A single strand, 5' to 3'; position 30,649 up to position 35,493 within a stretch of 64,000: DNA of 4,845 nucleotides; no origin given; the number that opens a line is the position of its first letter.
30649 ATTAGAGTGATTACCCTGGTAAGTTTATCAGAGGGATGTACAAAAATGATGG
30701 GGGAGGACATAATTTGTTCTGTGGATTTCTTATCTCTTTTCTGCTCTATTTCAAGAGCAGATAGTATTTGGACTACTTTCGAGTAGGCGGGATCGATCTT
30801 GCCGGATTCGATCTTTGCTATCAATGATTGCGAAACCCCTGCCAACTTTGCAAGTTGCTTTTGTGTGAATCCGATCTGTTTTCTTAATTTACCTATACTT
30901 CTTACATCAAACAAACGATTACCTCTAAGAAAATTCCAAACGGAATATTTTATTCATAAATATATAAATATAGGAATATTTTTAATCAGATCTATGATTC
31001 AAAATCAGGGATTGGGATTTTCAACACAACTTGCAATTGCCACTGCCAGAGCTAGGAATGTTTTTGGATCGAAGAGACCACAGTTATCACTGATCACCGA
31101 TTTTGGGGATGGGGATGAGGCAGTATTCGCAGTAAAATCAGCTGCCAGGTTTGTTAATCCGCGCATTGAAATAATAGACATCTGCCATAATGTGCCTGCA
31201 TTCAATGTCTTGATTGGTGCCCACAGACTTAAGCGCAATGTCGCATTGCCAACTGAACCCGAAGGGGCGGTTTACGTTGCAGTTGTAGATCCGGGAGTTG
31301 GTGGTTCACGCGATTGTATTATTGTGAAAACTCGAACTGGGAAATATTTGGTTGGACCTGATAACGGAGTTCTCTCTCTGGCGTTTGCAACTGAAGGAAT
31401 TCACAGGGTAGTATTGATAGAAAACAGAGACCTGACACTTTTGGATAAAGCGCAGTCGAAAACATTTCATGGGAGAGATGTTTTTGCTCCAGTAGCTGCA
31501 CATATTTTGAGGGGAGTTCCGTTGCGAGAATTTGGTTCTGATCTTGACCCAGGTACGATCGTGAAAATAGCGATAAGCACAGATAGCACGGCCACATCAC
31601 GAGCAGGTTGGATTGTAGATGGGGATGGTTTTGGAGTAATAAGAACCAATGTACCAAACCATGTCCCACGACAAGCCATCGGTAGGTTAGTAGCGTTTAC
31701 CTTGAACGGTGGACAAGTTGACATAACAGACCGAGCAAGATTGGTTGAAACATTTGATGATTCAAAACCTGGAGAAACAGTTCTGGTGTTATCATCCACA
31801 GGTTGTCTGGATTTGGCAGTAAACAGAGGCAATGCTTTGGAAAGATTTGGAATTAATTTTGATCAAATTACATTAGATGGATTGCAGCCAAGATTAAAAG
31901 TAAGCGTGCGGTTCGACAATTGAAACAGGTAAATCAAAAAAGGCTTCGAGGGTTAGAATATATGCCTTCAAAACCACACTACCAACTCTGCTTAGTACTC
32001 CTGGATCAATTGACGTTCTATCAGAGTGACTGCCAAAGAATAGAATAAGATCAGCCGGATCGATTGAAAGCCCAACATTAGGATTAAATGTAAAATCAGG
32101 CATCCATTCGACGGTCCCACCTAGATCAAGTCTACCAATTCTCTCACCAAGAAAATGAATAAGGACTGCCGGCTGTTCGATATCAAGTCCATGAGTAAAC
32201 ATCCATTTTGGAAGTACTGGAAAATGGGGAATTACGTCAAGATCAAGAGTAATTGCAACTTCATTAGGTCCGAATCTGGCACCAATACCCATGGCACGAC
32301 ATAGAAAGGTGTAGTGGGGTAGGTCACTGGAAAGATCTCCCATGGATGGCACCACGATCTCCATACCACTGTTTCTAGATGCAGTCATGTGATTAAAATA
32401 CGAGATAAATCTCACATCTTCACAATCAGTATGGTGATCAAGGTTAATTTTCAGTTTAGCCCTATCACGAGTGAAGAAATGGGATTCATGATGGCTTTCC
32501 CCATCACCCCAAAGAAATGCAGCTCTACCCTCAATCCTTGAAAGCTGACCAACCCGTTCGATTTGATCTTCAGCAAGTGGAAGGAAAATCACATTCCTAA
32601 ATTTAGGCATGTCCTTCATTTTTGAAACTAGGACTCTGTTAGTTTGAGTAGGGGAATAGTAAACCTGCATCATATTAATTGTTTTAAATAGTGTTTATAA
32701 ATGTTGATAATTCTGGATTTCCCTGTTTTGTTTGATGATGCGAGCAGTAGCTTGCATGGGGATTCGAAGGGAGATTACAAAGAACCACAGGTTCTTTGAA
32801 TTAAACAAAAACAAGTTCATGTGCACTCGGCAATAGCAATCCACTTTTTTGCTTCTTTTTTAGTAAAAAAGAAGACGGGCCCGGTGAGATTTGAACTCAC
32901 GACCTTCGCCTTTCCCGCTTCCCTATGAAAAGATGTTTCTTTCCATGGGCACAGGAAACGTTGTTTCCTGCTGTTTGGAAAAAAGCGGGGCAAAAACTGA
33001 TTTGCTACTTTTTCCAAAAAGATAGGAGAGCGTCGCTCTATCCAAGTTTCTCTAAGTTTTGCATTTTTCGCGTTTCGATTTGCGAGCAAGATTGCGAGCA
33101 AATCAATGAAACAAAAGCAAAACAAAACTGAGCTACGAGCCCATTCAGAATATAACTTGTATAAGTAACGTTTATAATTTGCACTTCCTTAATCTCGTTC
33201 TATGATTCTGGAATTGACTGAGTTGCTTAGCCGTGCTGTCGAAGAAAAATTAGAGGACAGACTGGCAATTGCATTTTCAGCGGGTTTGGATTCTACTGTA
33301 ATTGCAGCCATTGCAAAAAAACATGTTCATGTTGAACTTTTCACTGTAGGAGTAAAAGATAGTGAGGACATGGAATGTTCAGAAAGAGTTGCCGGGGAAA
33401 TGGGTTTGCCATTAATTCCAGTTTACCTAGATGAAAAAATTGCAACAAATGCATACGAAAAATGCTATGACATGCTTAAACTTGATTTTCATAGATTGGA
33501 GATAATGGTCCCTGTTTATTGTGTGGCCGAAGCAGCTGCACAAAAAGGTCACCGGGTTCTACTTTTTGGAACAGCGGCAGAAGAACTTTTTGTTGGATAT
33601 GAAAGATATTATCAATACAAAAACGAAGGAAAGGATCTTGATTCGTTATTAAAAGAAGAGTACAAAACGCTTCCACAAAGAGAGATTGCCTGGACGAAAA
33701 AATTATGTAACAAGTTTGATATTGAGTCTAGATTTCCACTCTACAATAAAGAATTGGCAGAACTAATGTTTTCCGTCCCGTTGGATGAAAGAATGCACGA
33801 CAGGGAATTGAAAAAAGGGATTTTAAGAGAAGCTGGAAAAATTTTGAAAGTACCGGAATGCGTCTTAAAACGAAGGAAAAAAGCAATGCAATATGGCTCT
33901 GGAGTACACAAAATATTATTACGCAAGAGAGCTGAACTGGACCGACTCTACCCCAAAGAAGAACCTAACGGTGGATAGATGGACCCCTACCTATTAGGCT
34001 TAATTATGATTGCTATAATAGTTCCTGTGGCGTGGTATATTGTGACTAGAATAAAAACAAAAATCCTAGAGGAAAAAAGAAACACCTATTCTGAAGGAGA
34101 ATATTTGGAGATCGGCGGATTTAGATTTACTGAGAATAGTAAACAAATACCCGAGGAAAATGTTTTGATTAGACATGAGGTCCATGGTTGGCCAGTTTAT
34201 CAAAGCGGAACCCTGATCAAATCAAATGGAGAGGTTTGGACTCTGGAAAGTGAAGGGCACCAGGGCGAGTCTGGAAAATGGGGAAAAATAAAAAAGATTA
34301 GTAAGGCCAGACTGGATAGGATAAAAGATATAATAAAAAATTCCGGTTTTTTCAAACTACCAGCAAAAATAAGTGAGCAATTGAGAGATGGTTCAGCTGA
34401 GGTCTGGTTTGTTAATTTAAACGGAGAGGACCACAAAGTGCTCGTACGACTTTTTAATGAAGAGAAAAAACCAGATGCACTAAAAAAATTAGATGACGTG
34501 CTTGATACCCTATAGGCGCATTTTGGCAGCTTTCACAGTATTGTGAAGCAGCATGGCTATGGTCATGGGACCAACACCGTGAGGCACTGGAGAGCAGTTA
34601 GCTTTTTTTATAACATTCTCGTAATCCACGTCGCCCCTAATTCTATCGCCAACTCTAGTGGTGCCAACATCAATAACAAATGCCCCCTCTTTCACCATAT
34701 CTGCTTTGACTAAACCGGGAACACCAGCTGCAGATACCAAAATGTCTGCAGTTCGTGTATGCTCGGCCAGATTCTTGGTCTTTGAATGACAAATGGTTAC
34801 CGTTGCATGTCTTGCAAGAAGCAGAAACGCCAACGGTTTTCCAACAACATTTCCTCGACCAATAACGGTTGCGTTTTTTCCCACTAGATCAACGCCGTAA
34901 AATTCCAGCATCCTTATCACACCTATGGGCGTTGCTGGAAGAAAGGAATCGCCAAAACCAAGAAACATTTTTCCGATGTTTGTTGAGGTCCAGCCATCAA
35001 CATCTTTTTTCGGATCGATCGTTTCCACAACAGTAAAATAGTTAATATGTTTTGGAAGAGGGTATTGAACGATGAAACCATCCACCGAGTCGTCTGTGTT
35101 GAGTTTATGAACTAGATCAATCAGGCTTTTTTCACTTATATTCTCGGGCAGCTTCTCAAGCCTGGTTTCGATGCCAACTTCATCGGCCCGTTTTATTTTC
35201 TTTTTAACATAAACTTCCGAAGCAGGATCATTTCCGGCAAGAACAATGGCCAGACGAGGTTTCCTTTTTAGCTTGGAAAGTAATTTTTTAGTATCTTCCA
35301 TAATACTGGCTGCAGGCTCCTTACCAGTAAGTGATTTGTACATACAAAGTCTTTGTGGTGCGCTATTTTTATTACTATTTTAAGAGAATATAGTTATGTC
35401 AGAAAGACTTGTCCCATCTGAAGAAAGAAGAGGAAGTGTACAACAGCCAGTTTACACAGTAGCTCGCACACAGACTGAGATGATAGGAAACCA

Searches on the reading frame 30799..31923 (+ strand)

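Call 10: search_protein_families(library=pfam, proteins=[window:30799-31923:+], max_evalue=0.001)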
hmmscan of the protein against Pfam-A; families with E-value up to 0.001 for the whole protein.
window:30799-31923:+ (374 aa): 2 families
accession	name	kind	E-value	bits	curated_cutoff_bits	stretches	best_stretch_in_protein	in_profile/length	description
PF01887.21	SAM_HAT_N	-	1.1e-43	148.9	26.3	1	97-246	2-145/145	SAM hydroxide adenosyltransferase N-terminal domain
PF20257.3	SAM_HAT_C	-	2.1e-12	47.6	25.5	1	270-354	1-79/84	SAM hydroxide adenosyltransferase C-terminal domain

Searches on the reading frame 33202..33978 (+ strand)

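Call 10: search_protein_families(library=pfam, proteins=[window:33202-33978:+], max_evalue=0.001)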
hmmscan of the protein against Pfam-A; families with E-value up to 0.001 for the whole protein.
window:33202-33978:+ (258 aa): 4 families
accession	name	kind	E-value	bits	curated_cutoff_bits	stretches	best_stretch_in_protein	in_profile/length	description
PF00733.27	Asn_synthase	-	1.8e-32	113.8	21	2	4-147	1-148/354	Asparagine synthase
PF24167.1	DUF7411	-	1.4e-07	31.8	28.7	1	21-89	3-71/194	Family of unknown function (DUF7411)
PF02540.23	NAD_synthase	-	6.1e-05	22.7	21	1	4-158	4-163/242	NAD synthase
PF06508.19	QueC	-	0.00095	19.2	22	0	23-78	4-64/210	Queuosine biosynthesis protein QueC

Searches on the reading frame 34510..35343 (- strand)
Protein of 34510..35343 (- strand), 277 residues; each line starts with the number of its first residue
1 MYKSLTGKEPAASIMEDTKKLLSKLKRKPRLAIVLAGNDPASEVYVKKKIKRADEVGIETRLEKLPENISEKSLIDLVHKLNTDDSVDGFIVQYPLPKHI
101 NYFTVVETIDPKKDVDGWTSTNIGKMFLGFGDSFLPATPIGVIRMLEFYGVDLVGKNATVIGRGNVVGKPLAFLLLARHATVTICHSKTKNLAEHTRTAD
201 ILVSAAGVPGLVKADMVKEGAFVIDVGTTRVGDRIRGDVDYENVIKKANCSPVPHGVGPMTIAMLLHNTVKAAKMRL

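Call 126: search_protein_families(library=pfam, proteins=[window:34510-35343:-], max_evalue=0.0001)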
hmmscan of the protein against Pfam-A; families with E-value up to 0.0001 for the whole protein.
window:34510-35343:- (277 aa): 2 families
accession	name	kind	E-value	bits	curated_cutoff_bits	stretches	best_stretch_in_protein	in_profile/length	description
PF02882.25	THF_DHG_CYH_C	-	2.4e-62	209.4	27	1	120-275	2-158/160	Tetrahydrofolate dehydrogenase/cyclohydrolase, NAD(P)-binding domain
PF00763.28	THF_DHG_CYH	-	3.2e-37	127.7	32.8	1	5-116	1-115/115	Tetrahydrofolate dehydrogenase/cyclohydrolase, catalytic domain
